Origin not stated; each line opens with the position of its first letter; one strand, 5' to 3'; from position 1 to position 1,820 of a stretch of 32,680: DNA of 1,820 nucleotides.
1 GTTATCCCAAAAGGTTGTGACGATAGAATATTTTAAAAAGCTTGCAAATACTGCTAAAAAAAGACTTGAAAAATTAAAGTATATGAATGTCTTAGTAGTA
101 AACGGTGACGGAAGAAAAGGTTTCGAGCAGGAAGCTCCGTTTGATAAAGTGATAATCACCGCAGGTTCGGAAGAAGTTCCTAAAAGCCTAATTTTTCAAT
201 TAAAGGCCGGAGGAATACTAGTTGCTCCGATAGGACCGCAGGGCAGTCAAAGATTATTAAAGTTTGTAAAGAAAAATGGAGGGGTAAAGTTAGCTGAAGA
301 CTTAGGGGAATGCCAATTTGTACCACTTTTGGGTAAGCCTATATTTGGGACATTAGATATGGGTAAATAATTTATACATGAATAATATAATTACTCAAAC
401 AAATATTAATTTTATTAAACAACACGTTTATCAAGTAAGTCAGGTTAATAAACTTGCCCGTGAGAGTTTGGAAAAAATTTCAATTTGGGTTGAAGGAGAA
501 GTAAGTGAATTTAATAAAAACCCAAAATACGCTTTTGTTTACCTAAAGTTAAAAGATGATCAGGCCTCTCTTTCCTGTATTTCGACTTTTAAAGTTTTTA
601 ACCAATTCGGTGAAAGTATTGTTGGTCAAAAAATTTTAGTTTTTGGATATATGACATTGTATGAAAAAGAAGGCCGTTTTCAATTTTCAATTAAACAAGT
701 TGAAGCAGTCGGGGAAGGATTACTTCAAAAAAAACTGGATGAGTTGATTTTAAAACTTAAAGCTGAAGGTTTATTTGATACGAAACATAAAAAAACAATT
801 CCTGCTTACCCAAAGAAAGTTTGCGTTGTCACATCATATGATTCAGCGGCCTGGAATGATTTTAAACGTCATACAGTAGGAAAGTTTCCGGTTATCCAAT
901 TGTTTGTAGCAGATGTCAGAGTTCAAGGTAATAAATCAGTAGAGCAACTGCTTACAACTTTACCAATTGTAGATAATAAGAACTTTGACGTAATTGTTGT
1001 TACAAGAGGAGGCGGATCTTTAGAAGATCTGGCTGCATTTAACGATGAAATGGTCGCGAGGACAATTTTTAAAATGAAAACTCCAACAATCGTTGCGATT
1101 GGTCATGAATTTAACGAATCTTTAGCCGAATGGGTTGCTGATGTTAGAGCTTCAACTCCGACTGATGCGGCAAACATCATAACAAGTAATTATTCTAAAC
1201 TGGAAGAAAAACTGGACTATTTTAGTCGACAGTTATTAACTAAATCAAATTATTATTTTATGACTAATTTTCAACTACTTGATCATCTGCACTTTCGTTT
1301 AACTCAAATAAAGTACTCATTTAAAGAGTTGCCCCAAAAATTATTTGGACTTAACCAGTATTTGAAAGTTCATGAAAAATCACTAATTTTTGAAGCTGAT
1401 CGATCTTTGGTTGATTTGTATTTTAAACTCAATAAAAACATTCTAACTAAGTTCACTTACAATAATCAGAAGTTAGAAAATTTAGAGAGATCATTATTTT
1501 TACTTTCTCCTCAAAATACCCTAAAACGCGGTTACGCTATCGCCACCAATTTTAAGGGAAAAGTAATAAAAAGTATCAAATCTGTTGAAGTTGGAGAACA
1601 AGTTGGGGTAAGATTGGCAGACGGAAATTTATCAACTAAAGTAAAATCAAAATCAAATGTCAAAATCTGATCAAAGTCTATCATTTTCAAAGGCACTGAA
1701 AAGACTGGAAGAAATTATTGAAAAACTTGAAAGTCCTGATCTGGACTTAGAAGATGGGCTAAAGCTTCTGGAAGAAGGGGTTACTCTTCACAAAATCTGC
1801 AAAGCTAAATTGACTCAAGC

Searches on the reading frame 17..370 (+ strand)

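Call 44: search_protein_families(library=pfam, proteins=[window:17-370:+], max_evalue=0.1)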
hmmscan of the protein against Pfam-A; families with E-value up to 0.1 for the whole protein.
window:17-370:+ (117 aa): 1 family
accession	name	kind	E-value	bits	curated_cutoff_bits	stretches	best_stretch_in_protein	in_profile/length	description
PF01135.25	PCMT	-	4.2e-32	112.1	20.3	1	2-106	103-207/210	Protein-L-isoaspartate(D-aspartate) O-methyltransferase (PCMT)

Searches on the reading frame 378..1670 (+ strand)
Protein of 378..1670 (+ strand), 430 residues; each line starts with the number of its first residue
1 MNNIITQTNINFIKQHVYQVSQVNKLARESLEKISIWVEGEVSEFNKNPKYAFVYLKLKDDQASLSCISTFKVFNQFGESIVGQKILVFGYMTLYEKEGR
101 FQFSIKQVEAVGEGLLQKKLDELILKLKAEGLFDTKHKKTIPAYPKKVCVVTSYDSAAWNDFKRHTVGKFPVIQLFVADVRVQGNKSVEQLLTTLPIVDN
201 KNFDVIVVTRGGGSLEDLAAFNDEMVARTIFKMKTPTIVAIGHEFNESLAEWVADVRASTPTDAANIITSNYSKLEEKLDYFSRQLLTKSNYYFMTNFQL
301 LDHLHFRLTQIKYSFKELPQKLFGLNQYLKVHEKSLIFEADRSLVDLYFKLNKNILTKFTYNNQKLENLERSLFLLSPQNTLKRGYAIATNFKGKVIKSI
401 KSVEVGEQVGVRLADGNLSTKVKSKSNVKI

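Call 8: search_protein_families(library=pfam, proteins=[window:378-1670:+])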
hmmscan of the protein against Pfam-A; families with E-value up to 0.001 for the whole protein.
window:378-1670:+ (430 aa): 2 families
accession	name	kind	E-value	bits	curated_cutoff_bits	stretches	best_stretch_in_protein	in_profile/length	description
PF02601.20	Exonuc_VII_L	-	1.1e-71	242.3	35.9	1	132-420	1-314/315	Exonuclease VII, large subunit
PF13742.12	tRNA_anti_2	-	2.2e-16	60.3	27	1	18-109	1-95/95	OB-fold nucleic acid binding domain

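Call 64: find_encoding_contigs(protein=window:378-1670:+, flank=10000, max_places=4)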
Protein window:378-1670:+ (430 aa): 5 contigs read that carry it; 4 places shown.
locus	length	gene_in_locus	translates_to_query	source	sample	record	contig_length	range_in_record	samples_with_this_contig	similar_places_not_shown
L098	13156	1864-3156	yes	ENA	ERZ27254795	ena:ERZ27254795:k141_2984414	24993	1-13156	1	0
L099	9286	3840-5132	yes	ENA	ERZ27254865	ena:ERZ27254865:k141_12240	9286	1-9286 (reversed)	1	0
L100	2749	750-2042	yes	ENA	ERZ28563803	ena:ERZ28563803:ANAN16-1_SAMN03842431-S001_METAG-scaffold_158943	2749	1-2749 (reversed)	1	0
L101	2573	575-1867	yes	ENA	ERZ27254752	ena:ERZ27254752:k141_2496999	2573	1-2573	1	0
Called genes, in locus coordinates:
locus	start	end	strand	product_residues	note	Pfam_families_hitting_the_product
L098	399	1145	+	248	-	-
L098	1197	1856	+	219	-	PF01135:PCMT, PF00398:RrnaAD, PF13847:Methyltransf_31 (weak), PF13649:Methyltransf_25 (weak)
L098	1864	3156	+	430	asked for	PF13742:tRNA_anti_2, PF02601:Exonuc_VII_L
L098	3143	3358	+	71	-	PF02609:Exonuc_VII_S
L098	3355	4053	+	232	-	PF21694:DNA_pol3_delta_C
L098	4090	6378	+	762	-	PF01326:PPDK_N, PF00391:PEP-utilizers, PF02896:PEP-utilizers_C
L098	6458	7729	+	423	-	PF03952:Enolase_N, PF00113:Enolase_C, PF13378:MR_MLE_C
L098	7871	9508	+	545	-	PF01676:Metalloenzyme, PF06415:iPGM_N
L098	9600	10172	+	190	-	PF06130:PTAC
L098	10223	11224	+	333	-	PF00871:Acetate_kinase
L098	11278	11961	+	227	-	PF04542:Sigma70_r2, PF08281:Sigma70_r4_2, PF04545:Sigma70_r4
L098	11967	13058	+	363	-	-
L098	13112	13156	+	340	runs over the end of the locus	-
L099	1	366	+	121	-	?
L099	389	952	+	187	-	-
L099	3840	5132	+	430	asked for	PF13742:tRNA_anti_2, PF02601:Exonuc_VII_L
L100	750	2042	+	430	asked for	PF13742:tRNA_anti_2, PF02601:Exonuc_VII_L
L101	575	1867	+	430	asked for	PF13742:tRNA_anti_2, PF02601:Exonuc_VII_L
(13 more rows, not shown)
